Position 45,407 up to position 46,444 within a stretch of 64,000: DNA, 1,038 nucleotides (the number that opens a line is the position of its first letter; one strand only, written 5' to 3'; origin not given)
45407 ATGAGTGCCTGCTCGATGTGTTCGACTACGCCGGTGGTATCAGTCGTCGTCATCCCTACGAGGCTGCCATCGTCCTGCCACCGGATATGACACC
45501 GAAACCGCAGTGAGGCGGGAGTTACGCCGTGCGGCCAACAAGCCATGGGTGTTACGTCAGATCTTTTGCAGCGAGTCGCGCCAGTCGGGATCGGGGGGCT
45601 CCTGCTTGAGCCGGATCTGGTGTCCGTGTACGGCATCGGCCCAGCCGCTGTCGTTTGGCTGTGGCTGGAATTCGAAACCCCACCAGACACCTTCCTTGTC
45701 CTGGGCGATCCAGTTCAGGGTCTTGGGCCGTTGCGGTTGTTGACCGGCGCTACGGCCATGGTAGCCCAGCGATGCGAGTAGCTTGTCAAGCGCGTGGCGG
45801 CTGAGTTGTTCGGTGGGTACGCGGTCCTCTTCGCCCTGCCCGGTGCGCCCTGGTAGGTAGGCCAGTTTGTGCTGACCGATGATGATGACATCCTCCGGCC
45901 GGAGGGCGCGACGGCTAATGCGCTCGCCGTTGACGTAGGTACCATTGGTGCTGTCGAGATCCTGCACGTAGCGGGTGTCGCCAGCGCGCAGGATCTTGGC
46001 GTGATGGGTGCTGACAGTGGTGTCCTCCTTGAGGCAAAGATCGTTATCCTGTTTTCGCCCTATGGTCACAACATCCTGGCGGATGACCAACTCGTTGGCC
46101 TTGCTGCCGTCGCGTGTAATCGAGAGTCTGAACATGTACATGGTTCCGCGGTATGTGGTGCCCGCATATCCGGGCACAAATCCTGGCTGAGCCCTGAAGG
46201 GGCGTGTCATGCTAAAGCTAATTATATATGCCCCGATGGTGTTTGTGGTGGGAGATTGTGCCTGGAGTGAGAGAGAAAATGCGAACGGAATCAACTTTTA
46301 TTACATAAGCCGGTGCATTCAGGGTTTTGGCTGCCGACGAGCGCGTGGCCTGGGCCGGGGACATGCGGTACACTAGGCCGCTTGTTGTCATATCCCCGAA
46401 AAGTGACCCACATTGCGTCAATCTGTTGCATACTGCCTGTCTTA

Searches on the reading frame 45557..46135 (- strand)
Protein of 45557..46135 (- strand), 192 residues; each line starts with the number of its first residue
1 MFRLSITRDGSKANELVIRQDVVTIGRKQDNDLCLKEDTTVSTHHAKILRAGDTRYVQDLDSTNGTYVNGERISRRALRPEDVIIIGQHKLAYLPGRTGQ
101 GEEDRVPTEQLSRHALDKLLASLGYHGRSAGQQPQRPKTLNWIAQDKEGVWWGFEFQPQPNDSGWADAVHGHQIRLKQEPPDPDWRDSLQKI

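Call 29: find_homologous_proteins(query=window:45557-46135:-, max_evalue=0.001)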
Query window:45557-46135:- (192 aa): 144 proteins with E <= 0.001 among 218 candidates; the best 120 are listed.
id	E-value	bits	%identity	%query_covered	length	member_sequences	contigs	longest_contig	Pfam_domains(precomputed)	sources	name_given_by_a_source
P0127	7.9e-118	409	95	100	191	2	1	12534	PF00498.32,PF16697.11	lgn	-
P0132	1.2e-93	330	77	100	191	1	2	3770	PF00498.32,PF16697.11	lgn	-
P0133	5.3e-93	328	78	100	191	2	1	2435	PF00498.32,PF16697.11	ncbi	-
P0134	3.5e-53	198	53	100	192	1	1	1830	PF00498.32,PF16697.11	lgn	-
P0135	1.2e-49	187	46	100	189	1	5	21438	PF00498.32,PF16697.11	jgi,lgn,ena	-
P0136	1.0e-48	184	47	100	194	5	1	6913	PF00498.32,PF16697.11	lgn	-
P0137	1.4e-47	180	49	100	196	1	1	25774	PF00498.32,PF16697.11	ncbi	-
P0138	2.0e-47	180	45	100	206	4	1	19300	PF00498.32,PF16697.11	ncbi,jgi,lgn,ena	-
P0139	5.7e-47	178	48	100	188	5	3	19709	PF00498.32,PF16697.11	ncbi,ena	-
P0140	6.0e-47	178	46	100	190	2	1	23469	PF00498.32,PF16697.11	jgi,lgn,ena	-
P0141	8.9e-47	177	45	100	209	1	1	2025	PF00498.32,PF16697.11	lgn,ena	-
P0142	4.2e-46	175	42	100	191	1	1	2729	PF00498.32,PF16697.11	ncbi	-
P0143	4.9e-46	175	45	100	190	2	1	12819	PF00498.32,PF16697.11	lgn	-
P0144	5.4e-46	175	44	100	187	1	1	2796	PF00498.32,PF16697.11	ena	-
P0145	7.2e-46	175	44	100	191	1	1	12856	PF00498.32,PF16697.11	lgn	-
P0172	1.3e-40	157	46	99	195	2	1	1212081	PF00498.32,PF16697.11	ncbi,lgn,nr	ncbi:MAG: FHA domain-containing protein [Gammaproteobacteria bacterium]|nr:FHA domain-containing pro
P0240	4.2e-34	136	38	100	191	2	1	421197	PF00498.32,PF16697.11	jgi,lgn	-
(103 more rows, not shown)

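Call 31: find_related_loci(query=A2, collection=metagenome_contigs, flank=10000)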
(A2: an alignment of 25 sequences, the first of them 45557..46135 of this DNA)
Query A2 (192 aa) in metagenome_contigs; peptide patterns used: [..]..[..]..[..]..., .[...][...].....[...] (x = any residue, [..] = any of these).
600 stretches matched a pattern (row limit reached: there are more); 535 encode a relative of the query (tblastn E <= 1e-3); the best 80 are kept; 80 distinct loci.
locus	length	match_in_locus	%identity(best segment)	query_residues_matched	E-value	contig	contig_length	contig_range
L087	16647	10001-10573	39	1-192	7e-46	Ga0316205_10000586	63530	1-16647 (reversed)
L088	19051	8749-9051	46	3-104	5e-25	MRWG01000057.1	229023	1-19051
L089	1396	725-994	45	1-91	3e-20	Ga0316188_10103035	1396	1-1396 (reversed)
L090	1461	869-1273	32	1-133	1e-18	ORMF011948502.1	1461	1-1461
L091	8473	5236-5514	45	1-94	2e-18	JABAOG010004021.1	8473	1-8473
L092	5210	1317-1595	41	1-94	2e-18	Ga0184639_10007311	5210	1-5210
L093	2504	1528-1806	40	1-94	6e-18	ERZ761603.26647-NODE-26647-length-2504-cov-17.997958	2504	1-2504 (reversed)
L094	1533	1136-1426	38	1-98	6e-18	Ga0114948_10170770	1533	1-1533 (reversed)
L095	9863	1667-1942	40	1-93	1e-17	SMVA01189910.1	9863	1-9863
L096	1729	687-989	37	1-102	2e-17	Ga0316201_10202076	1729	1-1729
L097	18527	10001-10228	49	8-79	1e-16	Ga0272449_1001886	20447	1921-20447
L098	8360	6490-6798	38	1-104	2e-16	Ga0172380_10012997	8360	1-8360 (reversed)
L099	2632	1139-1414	42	1-93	1e-16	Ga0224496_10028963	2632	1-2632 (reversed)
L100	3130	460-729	36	1-91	2e-16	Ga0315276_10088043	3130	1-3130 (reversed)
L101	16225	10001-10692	53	23-93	3e-16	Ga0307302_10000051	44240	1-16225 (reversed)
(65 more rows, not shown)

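Call 32: find_encoding_contigs(protein=P0137, flank=8000, max_places=2)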
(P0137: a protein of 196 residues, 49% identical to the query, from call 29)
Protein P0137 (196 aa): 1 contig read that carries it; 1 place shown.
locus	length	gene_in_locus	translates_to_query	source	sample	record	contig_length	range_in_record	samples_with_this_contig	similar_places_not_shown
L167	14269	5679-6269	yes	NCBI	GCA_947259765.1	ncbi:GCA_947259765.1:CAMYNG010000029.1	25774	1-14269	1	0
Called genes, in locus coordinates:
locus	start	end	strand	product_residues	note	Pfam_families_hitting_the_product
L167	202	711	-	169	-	PF03928:HbpS-like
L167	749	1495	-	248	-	PF08241:Methyltransf_11, PF08242:Methyltransf_12 (weak), PF13649:Methyltransf_25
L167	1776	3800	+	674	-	PF03030:H_PPase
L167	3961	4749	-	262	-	-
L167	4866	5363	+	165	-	PF19480:DUF6016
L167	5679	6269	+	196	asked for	PF16697:Yop-YscD_cpl, PF00498:FHA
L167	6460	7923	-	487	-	PF00691:OmpA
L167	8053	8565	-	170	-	PF13302:Acetyltransf_3, PF00583:Acetyltransf_1, PF13508:Acetyltransf_7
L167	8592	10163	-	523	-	PF03092:BT1, PF07690:MFS_1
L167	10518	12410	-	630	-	PF13667:ThiC-associated, PF01964:ThiC_Rad_SAM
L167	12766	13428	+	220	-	PF01135:PCMT, PF00398:RrnaAD, PF13489:Methyltransf_23 (weak), PF13847:Methyltransf_31, PF08241:Methyltransf_11 (weak), PF08242:Methyltransf_12 (weak), PF13649:Methyltransf_25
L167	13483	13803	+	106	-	PF00581:Rhodanese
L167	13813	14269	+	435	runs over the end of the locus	PF02321:OEP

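Call 33: find_encoding_contigs(protein=P0172, flank=8000, max_places=2)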
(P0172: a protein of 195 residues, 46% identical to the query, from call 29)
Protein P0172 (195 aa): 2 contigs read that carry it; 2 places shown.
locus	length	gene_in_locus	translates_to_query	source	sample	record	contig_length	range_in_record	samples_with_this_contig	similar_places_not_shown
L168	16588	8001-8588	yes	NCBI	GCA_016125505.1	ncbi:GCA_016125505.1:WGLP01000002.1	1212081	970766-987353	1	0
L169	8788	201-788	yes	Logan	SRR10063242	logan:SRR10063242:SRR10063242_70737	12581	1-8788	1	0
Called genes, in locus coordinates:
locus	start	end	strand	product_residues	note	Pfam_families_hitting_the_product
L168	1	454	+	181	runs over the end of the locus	PF02834:LigT_PEase, PF13563:2_5_RNA_ligase2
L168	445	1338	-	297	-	PF26109:WHD_BrxR, PF13280:WYL, PF26107:BrxR_CTD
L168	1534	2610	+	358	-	PF00154:RecA_N, PF06745:ATPase (weak), PF08423:Rad51, PF27531:MT3502_N (weak), PF01637:ATPase_2 (weak), PF21096:RecA_C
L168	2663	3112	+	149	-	PF21982:RecX_HTH1, PF02631:RecX_HTH2, PF21981:RecX_HTH3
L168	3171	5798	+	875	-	PF01411:tRNA-synt_2c, PF07973:tRNA_SAD, PF02272:DHHA1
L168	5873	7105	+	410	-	PF00696:AA_kinase, PF01842:ACT (weak), PF22468:ACT_9 (weak), PF01842:ACT (weak), PF13840:ACT_7, PF22468:ACT_9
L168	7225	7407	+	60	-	PF02599:CsrA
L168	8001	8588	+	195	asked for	PF16697:Yop-YscD_cpl, PF00498:FHA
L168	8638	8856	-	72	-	-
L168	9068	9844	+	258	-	PF09955:DUF2189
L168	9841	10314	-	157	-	PF01750:HycI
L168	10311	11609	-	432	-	PF00374:NiFeSe_Hases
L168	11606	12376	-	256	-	PF01058:Oxidored_q6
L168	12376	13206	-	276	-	PF00175:NAD_binding_1, PF10418:DHODB_Fe-S_bind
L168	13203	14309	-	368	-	PF12838:Fer4_7 (faint), PF13746:Fer4_18 (faint), PF13534:Fer4_17 (faint), PF13187:Fer4_9 (faint), PF25160:LdpA_Fe-S-bd (faint), PF12797:Fer4_2 (faint), PF13183:Fer4_8 (weak), PF17179:Fer4_22, +1 more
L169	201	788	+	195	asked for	PF16697:Yop-YscD_cpl, PF00498:FHA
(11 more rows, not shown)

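Call 34: find_encoding_contigs(protein=P0240, flank=8000, max_places=2)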
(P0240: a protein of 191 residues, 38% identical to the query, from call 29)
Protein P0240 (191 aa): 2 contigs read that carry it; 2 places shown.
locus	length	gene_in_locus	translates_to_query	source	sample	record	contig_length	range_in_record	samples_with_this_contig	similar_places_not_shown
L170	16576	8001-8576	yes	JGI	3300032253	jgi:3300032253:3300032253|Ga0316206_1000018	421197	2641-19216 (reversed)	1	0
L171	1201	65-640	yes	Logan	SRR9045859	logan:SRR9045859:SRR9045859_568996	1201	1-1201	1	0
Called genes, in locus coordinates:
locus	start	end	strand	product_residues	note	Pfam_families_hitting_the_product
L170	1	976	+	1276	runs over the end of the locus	PF02514:CobN-Mg_chel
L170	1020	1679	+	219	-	PF00881:Nitroreductase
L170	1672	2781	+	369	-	PF00155:Aminotran_1_2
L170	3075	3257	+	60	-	PF09489:CbtB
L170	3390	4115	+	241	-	PF09490:CbtA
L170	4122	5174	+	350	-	PF00493:MCM, PF20030:bpMoxR, PF00158:Sigma54_activat (weak), PF07728:AAA_5, PF01078:Mg_chelatase (weak), PF17863:AAA_lid_2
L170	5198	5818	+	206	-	PF13519:VWA_2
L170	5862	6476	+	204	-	PF02572:CobA_CobO_BtuR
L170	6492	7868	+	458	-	PF01656:CbiA, PF07685:GATase_3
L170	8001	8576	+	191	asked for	PF16697:Yop-YscD_cpl, PF00498:FHA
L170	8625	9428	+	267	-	-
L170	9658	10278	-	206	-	PF13761:DUF4166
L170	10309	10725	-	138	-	PF04134:DCC1-like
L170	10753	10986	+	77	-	-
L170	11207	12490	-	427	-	PF01073:3Beta_HSD (weak), PF01370:Epimerase, PF05368:NmrA (weak), PF13460:NAD_binding_10, PF13781:DoxX_3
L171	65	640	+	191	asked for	PF16697:Yop-YscD_cpl, PF00498:FHA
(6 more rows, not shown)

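Call 48: find_encoding_contigs(protein=P0132, flank=5000, max_places=3)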
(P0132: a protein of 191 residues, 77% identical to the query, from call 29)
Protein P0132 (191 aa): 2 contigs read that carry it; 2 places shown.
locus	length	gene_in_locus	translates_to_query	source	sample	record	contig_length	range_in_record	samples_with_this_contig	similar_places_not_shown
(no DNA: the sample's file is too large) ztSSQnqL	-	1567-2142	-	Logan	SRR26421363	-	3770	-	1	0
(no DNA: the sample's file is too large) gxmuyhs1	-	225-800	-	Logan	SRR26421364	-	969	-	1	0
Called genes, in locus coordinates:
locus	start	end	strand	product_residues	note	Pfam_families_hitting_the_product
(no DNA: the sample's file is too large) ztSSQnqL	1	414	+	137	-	?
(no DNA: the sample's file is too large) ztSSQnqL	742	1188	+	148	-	-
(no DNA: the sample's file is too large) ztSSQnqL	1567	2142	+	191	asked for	PF16697:Yop-YscD_cpl, PF00498:FHA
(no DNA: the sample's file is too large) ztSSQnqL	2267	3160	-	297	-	PF09084:NMT1, PF13379:NMT1_2 (weak)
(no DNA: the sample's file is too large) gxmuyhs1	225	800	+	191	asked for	PF16697:Yop-YscD_cpl, PF00498:FHA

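Call 55: predict_structure(alignment_id=A2)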
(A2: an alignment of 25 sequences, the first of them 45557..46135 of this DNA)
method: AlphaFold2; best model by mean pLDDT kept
length: 192 residues; sequences in the alignment: 25
mean_pLDDT: 75.8   pTM: 0.49
mean pLDDT of the five models: 75.8, 75.1, 73.1, 71.8, 69.3
residues with pLDDT >= 90: 36; 70-90: 106; 50-70: 12; < 50: 38
segments of 3 or more residues with pLDDT < 50: 98-118, 120-122, 124-137
pLDDT, mean of each block of 10 residues (from residue 1): 79 73 90 88 93 91 90 92 89 69 40 47 37 47 89 85 73 80 88 85
secondary structure, 60 per line:
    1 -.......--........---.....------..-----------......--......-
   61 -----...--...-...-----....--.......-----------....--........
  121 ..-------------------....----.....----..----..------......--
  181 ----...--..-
elements in order: E2-8 E11-18 E22-26 E46-51 E54-59 E66-68 E71-73 E75-77 E83-86 E89-95 H107-110 H113-122 E142-145 E150-154 E173-178

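Call 61: search_protein_families(library=padloc, proteins=[window:45557-46135:-], max_evalue=0.001)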
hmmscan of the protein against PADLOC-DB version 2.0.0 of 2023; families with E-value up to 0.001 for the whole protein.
window:45557-46135:- (192 aa): 0 families

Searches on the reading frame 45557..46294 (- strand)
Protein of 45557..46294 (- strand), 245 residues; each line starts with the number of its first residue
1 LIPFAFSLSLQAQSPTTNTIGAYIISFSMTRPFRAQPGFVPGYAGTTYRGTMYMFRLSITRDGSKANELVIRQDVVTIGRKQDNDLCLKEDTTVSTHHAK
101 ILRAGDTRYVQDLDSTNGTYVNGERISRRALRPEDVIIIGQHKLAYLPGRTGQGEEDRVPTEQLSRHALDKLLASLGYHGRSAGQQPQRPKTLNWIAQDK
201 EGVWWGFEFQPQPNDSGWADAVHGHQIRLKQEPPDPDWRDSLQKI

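Call 3: search_protein_families(library=pfam, proteins=[window:45557-46294:-], max_evalue=0.01)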
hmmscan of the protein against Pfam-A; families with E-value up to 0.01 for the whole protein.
window:45557-46294:- (245 aa): 2 families
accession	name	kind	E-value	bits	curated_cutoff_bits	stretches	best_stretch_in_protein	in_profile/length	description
PF00498.31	FHA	-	1.5e-18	67.4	20.7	1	76-140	1-67/67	FHA domain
PF16697.10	Yop-YscD_cpl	-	1.3e-13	51.4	33.2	1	67-145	10-89/94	Inner membrane component of T3SS, cytoplasmic domain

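Call 4: search_protein_families(library=ncbifam, proteins=[window:45557-46294:-], max_evalue=0.01)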
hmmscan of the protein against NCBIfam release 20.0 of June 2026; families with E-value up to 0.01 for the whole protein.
window:45557-46294:- (245 aa): 6 families
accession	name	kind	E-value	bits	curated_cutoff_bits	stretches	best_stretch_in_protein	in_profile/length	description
NF049868.1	FhaB_Rv0019c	equivalog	3.3e-19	69.5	125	1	54-142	66-154/158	FHA domain-containing protein FhaB/FipA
NF041660.2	oxygluDhInhib_OdhI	equivalog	2.3e-14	53.4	200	1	67-148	49-129/130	oxoglutarate dehydrogenase inhibitor Odhl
TIGR03354.1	VI_FHA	hypoth_equivalog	3.7e-10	40.2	120.25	1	64-145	14-100/420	type VI secretion system-associated FHA domain protein TagH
NF052573.1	HisKinEspAMyxo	equivalog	4.7e-10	38.1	1400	1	73-143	45-115/755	serine histidine kinase EspA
NF033760.1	gliding_GltG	equivalog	8.1e-10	37.9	650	1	72-144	22-94/650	adventurous gliding motility protein GltG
NF052403.1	ESX1TransRegEspM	equivalog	6e-05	22.1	550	1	58-140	13-93/367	ESX-1 type VII secretion system transcriptional regulator EspM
